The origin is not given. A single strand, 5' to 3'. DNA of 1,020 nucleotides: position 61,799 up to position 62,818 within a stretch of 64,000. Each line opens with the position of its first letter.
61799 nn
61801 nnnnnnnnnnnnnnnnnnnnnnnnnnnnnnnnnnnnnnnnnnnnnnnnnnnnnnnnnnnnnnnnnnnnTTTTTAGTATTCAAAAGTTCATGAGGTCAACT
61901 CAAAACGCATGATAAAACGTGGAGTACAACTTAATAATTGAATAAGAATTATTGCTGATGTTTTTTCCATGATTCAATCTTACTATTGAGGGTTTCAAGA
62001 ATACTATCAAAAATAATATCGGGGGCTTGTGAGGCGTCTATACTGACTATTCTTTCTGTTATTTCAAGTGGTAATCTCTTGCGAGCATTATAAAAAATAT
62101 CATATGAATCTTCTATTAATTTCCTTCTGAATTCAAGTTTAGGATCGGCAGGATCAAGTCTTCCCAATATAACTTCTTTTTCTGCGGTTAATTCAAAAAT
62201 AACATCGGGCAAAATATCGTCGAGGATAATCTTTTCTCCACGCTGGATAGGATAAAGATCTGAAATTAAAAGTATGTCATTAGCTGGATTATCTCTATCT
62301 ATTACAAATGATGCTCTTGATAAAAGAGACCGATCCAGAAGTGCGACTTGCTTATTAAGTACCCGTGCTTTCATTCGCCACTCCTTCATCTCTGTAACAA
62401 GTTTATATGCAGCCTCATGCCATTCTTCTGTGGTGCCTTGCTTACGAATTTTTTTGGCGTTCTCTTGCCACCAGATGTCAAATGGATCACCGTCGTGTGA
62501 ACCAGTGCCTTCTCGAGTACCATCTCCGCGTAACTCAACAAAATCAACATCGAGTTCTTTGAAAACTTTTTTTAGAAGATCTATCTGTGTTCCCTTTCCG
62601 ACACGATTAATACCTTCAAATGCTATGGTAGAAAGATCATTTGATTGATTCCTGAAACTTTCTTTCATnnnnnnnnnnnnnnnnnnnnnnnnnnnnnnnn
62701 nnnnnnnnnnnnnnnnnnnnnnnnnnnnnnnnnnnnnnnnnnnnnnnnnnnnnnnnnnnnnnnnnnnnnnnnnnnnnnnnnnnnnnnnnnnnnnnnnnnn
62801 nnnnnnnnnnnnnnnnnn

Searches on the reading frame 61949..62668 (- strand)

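Call 66: search_protein_families(library=pfam, proteins=[window:61949-62668:-], max_evalue=0.001)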
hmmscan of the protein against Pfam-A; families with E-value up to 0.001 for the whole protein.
window:61949-62668:- (239 aa): 1 family
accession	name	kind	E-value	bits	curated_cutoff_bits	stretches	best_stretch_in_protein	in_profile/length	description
PF02223.23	Thymidylate_kin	-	1.4e-05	25.4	27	0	17-42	1-26/185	Thymidylate kinase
